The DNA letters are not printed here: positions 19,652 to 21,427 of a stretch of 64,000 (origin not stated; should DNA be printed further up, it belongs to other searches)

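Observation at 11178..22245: Amino-sugar catabolic operon that also encodes a lactate/glycolate-dehydrogenase-like FAD + Fe-S + Etf redox module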

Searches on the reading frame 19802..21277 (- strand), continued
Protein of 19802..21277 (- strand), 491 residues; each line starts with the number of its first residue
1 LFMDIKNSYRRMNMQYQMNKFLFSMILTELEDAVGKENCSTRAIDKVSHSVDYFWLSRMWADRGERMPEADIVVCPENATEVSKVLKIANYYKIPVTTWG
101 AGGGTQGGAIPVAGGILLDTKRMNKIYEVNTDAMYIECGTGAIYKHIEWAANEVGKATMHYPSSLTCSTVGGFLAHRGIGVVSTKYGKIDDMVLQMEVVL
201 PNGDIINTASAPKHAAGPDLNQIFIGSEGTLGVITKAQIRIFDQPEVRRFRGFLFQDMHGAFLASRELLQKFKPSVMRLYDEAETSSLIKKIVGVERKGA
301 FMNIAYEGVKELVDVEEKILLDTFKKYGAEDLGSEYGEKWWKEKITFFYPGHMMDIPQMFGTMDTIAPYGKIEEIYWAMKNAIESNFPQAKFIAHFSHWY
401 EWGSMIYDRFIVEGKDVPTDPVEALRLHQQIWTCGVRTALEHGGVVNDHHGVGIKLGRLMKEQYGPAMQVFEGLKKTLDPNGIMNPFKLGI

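Call 36: search_protein_families(library=pfam, proteins=[L097:7292-8221:+, L107:8603-9955:+, L109:11933-12935:+, L105:18414-20063:-, L105:20119-21420:-, L143:3374-5473:+, L143:5544-6431:+, L143:6507-8321:+, L150:2122-3477:+, L150:5834-6943:+], max_evalue=0.01)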
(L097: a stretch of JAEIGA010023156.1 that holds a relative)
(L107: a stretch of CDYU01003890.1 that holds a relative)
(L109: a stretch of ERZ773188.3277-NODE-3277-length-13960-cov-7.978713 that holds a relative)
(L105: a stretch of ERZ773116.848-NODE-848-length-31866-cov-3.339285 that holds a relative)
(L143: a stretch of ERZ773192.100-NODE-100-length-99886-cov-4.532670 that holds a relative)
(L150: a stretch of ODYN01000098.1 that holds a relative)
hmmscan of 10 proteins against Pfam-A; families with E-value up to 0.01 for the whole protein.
L097:7292-8221:+ (309 aa): 2 families
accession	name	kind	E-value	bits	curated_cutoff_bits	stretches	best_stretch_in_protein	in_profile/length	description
PF03547.23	Mem_trans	-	6.4e-31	107.7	25.7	1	8-304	3-342/343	Membrane transport protein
PF01758.21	SBF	-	0.0013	18.8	24.3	1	223-309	24-115/191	Sodium Bile acid symporter family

L107:8603-9955:+ (450 aa): 2 families
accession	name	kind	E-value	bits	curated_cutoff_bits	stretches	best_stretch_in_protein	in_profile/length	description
PF02055.22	Glyco_hydro_30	-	1.8e-43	149.3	23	1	44-370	2-348/348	Glycosyl hydrolase family 30 TIM-barrel domain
PF02057.21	Glyco_hydro_59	-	2.8e-07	30.6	27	1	43-271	1-203/294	Glycosyl hydrolase family 59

L109:11933-12935:+ (334 aa): 12 families
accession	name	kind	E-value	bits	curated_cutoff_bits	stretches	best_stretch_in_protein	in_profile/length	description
PF16363.11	GDP_Man_Dehyd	-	2.4e-60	205.2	27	1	4-324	1-332/332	GDP-mannose 4,6 dehydratase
PF01370.27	Epimerase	-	1.9e-52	178.5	20.9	1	3-261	1-240/240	NAD dependent epimerase/dehydratase family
PF01073.25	3Beta_HSD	-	1.1e-13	51.3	22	1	4-130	1-122/280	3-beta hydroxysteroid dehydrogenase/isomerase family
PF02719.21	Polysacc_synt_2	-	2.6e-13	50.3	20.2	1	3-125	1-129/293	Polysaccharide biosynthesis protein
PF04321.23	RmlD_sub_bind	-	7.2e-10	38.8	27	1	1-159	1-136/287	RmlD substrate binding domain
PF00106.31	adh_short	-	5.3e-07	29.7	26.6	1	3-83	3-87/195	short chain dehydrogenase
PF08659.16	KR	-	9.7e-06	26.1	22.6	1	3-83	3-91/180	KR domain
PF13460.12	NAD_binding_10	-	4.7e-05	23.8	27.2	1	7-133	1-108/184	NAD(P)H-binding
PF13561.12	adh_short_C2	-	0.0006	19.9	27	1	12-78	8-76/236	Enoyl-(Acyl carrier protein) reductase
PF02737.24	3HCDH_N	-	0.0015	18.9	22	1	8-92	6-88/180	3-hydroxyacyl-CoA dehydrogenase, NAD binding domain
PF05368.20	NmrA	-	0.0033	17.5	27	1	3-124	5-107/298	NmrA-like family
PF03721.20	UDPG_MGDP_dh_N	-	0.0075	16.3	27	1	8-58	7-50/187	UDP-glucose/GDP-mannose dehydrogenase family, NAD binding domain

L105:18414-20063:- (549 aa): 4 families
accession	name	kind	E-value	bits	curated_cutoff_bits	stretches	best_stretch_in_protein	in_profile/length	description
PF01183.26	Glyco_hydro_25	-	1.9e-34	120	27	1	79-270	1-180/180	Glycosyl hydrolases family 25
PF08239.17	SH3_3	-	9e-27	93.5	27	3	399-449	2-53/54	Bacterial SH3 domain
PF06347.19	SH3_4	-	1.3e-14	54.1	24.1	2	397-449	2-54/56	Bacterial SH3 domain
PF22311.1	DUF6970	-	0.0047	17.2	27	0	355-373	17-34/78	Domain of unknown function (DUF6970)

L105:20119-21420:- (433 aa): 3 families
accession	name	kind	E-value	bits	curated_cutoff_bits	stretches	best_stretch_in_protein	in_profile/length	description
PF21688.3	FAD-depend_C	-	4.6e-10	40.5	27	1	235-383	45-196/197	FAD-dependent protein, C-terminal domain-like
PF01593.30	Amino_oxidase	-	0.002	18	19.8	1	120-182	193-260/443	Flavin containing amine oxidoreductase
PF07992.20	Pyr_redox_2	-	0.0081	16.1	26.1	0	130-200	189-257/291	Pyridine nucleotide-disulphide oxidoreductase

L143:3374-5473:+ (699 aa): 4 families
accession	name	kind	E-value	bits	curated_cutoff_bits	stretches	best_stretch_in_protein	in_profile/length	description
PF01119.25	DNA_mis_repair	-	7.6e-38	129.2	26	1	210-324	2-116/119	DNA mismatch repair protein, C-terminal domain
PF08676.16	MutL_C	-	1.6e-35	122.3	25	1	512-653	1-142/142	MutL C terminal dimerisation domain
PF13589.12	HATPase_c_3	-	1.4e-10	41.8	25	1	26-126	5-105/137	Histidine kinase-, DNA gyrase B-, and HSP90-like ATPase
PF02518.31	HATPase_c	-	1.9e-10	41.6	26.4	1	22-78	4-63/111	Histidine kinase-, DNA gyrase B-, and HSP90-like ATPase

L143:5544-6431:+ (295 aa): 3 families
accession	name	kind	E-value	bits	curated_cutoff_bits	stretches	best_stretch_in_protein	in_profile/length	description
PF01715.23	IPPT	-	1.9e-91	306.5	23.6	1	44-286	1-242/243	IPP transferase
PF01745.22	IPT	-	1.4e-06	28.3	20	1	10-60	2-52/233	Isopentenyl transferase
PF13671.12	AAA_33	-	0.0031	18.2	27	0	12-43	2-33/143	AAA domain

L143:6507-8321:+ (604 aa): 2 families
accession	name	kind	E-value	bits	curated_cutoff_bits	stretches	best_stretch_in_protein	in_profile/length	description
PF00079.25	Serpin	-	4.5e-86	289.8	27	1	245-600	3-367/370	Serpin (serine protease inhibitor)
PF00395.25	SLH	-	1.3e-15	57.5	20.8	2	177-213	2-37/44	S-layer homology domain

L150:2122-3477:+ (451 aa): 2 families
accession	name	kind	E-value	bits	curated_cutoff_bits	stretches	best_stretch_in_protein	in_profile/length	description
PF00480.26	ROK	-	4.6e-09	36.7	22.9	1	148-421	2-265/294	ROK family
PF12211.13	LMWSLP_N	-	0.0025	18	27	1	188-290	58-161/262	Low molecular weight S layer protein N terminal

L150:5834-6943:+ (369 aa): 2 families
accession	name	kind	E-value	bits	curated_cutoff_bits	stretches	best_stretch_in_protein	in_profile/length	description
PF03547.23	Mem_trans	-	1.8e-16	60.2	25.7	2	210-362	196-342/343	Membrane transport protein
PF01758.21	SBF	-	1.3e-05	25.4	24.3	1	256-366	4-114/191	Sodium Bile acid symporter family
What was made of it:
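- A GH25 muramidase lies near one synteny group (call 36).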

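Call 41: list_cluster_members(proteins=[P0001, P0046, P0051, P0086, P0092, P0100, P0071, P0056])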
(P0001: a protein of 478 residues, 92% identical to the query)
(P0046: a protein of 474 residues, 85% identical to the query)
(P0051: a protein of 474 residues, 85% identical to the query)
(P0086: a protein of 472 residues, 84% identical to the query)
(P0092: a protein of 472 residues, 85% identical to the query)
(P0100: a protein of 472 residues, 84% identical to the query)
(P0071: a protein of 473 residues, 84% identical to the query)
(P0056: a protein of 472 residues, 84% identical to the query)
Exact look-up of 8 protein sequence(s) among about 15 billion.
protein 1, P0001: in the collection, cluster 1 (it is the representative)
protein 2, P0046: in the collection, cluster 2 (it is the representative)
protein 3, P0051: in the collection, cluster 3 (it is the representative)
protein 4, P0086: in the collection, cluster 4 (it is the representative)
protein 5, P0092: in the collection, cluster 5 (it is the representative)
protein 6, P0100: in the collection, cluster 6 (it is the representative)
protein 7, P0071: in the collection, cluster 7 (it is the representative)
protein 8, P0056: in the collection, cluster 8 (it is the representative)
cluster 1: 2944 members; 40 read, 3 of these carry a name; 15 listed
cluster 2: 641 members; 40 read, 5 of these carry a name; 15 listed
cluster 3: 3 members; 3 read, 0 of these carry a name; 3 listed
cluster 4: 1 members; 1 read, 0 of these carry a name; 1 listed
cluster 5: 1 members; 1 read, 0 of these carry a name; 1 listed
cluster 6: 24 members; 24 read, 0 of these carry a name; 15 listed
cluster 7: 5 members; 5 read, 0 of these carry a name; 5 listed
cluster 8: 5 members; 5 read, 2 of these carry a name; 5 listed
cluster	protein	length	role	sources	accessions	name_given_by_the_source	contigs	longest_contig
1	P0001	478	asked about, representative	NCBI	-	-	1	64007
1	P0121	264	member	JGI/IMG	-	5-deoxy-glucuronate isomerase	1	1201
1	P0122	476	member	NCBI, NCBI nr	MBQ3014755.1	MAG: FAD-binding oxidoreductase [Clostridia bacterium] | FAD-binding oxidoreductase [Clostridia bacterium]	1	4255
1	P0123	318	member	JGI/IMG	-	alkyldihydroxyacetonephosphate synthase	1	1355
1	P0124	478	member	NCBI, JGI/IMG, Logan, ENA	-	-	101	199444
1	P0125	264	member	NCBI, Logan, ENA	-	-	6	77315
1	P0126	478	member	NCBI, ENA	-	-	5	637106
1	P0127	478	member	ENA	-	-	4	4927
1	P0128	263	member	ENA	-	-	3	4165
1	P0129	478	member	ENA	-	-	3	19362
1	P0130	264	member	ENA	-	-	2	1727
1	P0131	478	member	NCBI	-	-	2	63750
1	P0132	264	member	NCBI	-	-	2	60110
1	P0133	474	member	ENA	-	-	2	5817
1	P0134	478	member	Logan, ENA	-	-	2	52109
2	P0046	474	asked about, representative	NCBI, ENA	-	-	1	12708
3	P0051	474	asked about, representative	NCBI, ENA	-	-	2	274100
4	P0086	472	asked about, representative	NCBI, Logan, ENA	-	-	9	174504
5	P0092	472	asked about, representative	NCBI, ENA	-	-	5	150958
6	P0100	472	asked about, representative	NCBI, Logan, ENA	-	-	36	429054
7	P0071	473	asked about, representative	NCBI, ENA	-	-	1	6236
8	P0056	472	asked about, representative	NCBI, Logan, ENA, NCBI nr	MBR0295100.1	MAG: FAD-binding oxidoreductase [Bacilli bacterium] | FAD-binding oxidoreductase [Bacilli bacterium]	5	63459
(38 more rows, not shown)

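Call 43: search_protein_families(library=pfam, proteins=[L083:5680-7968:+, L083:7993-8916:+, L094:3607-4896:+, L094:4897-6297:+, L094:6328-7272:+, L094:7299-8183:+, L094:8207-8956:+, L094:18874-19995:+, L150:3503-4348:+, L150:4357-5451:+], max_evalue=0.01)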
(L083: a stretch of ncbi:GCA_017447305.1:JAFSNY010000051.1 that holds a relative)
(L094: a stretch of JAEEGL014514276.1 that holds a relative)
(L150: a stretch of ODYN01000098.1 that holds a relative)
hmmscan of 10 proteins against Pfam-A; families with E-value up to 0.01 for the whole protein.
L083:5680-7968:+ (762 aa): 0 families

L083:7993-8916:+ (307 aa): 0 families

L094:3607-4896:+ (429 aa): 1 family
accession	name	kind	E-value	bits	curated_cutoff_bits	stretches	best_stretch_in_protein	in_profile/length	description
PF09587.15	PGA_cap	-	6e-49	167.3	27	1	5-312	4-253/255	Bacterial capsule synthesis protein PGA_cap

L094:4897-6297:+ (466 aa): 2 families
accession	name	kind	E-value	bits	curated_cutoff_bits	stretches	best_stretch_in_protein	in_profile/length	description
PF07687.19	M20_dimer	-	1.8e-09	37.9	21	1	220-310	10-101/107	Peptidase dimerisation domain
PF01546.33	Peptidase_M20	-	1.9e-09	38.2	24.6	1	113-399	23-193/206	Peptidase family M20/M25/M40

L094:6328-7272:+ (314 aa): 2 families
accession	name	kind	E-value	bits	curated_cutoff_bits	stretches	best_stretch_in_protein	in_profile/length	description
PF02588.21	YitT_membrane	-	9.1e-35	120.3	24.3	1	27-249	1-204/205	Uncharacterised 5xTM membrane BCR, YitT family COG1284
PF10035.14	DUF2179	-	1.7e-11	44.2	22.8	1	255-295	1-41/55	Uncharacterized protein conserved in bacteria (DUF2179)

L094:7299-8183:+ (294 aa): 1 family
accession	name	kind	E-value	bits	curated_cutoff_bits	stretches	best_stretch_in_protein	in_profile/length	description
PF00892.27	EamA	-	4.2e-42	144.1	28.2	2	4-139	2-134/135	EamA-like transporter family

L094:8207-8956:+ (249 aa): 2 families
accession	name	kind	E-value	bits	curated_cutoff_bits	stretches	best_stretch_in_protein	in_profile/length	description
PF13472.12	Lipase_GDSL_2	-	6e-17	63.1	32.9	1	10-236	1-177/178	GDSL-like Lipase/Acylhydrolase family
PF00657.28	Lipase_GDSL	-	7.4e-12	46.3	23.6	1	8-240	1-206/208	GDSL-like Lipase/Acylhydrolase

L094:18874-19995:+ (373 aa): 1 family
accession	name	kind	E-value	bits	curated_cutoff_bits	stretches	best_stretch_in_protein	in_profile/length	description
PF02615.19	Ldh_2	-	9.7e-115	383.7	38.8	1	7-344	2-332/333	Malate/L-lactate dehydrogenase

L150:3503-4348:+ (281 aa): 1 family
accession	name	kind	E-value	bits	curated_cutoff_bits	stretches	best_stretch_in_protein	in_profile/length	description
PF02585.22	PIG-L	-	1.2e-14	55.4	28.2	1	25-154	1-128/129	GlcNAc-PI de-N-acetylase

L150:4357-5451:+ (364 aa): 1 family
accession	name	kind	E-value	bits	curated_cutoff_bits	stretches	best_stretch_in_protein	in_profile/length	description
PF01380.27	SIS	-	3.4e-22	79.1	25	2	45-168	6-129/131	SIS domain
